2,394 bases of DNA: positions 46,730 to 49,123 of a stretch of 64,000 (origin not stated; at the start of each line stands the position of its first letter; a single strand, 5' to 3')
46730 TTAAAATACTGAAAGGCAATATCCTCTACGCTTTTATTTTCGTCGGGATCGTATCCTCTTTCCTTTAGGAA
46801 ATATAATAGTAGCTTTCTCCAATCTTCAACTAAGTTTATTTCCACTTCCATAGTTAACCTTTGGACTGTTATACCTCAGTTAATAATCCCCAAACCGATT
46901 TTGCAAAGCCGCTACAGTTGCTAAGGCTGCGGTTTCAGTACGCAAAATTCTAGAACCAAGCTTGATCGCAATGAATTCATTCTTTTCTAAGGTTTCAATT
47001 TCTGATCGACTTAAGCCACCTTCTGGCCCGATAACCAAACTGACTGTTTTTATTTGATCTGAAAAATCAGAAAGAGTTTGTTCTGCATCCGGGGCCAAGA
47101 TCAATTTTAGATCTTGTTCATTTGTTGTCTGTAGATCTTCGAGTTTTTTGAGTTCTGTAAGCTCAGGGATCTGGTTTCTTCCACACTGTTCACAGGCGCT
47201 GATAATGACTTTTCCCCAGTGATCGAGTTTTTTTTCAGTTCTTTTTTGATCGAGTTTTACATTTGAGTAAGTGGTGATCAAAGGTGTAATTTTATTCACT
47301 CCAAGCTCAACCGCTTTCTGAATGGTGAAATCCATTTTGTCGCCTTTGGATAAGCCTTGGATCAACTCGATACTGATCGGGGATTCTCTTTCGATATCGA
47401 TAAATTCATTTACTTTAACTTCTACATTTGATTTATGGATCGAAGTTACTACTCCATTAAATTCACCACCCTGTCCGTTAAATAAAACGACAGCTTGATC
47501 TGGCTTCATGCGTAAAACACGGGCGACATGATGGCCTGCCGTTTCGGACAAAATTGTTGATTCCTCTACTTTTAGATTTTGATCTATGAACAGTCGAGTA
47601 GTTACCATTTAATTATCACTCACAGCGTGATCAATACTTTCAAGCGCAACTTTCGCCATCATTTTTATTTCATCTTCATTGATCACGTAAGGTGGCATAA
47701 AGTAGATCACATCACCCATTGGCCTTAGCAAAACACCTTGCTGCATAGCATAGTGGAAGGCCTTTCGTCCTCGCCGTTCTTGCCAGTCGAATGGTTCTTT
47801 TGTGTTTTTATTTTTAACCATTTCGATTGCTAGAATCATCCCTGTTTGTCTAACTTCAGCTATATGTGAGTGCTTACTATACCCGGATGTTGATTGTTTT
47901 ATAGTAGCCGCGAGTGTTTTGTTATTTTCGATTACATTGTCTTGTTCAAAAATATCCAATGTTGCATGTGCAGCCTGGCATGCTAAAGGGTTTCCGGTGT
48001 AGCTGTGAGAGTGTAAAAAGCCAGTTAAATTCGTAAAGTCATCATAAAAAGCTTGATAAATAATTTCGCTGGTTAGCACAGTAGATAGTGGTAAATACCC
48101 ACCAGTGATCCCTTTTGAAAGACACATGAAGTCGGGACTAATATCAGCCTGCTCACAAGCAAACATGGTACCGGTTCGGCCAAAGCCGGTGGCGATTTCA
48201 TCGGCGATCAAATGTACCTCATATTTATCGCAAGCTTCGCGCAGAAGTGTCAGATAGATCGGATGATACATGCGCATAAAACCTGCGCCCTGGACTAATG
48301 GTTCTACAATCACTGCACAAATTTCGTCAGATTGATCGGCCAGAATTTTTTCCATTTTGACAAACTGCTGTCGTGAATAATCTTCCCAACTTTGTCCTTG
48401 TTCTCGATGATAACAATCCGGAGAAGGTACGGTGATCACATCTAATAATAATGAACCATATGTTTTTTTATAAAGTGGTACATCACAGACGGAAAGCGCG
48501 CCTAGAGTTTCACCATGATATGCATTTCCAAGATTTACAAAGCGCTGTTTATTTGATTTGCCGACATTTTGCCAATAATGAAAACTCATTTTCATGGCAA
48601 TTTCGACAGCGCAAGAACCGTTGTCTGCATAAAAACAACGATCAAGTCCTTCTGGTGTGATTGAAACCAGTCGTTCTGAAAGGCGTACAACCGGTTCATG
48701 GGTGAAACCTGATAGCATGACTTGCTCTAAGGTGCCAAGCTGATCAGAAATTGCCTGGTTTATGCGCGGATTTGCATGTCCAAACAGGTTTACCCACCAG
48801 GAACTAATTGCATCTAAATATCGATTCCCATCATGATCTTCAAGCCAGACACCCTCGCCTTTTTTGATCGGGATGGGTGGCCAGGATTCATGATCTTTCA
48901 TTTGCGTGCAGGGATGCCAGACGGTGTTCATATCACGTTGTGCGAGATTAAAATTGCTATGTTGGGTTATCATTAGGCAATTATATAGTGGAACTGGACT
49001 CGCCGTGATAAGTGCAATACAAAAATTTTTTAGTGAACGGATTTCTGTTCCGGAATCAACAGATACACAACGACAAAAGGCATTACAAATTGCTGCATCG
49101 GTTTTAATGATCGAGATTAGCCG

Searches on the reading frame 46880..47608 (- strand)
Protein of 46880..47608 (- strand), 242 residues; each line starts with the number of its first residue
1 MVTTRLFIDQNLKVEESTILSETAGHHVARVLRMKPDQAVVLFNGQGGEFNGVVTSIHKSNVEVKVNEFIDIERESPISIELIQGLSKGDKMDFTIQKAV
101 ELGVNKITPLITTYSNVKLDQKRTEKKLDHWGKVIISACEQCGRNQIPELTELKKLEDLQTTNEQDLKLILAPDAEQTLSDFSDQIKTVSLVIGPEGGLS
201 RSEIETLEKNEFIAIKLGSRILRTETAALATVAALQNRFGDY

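Call 27: search_protein_families(library=pfam, proteins=[window:46880-47608:-], max_evalue=0.00001)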
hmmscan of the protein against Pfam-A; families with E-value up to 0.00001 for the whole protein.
window:46880-47608:- (242 aa): 2 families
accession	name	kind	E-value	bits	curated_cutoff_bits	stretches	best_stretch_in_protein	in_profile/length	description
PF04452.19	Methyltrans_RNA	-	1.9e-55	187.3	23.9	1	75-236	2-165/165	RNA methyltransferase domain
PF20260.4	PUA_4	-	1.1e-13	51.5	23.9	1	22-66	3-47/48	RNA methyltransferase PUA domain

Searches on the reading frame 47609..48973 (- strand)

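Call 27: search_protein_families(library=pfam, proteins=[window:47609-48973:-], max_evalue=0.00001)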
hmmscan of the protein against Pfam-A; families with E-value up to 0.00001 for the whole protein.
window:47609-48973:- (454 aa): 1 family
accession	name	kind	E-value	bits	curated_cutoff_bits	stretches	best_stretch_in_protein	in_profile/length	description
PF00202.27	Aminotran_3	-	4.2e-110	368.6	30.5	1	32-439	9-395/403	Aminotransferase class-III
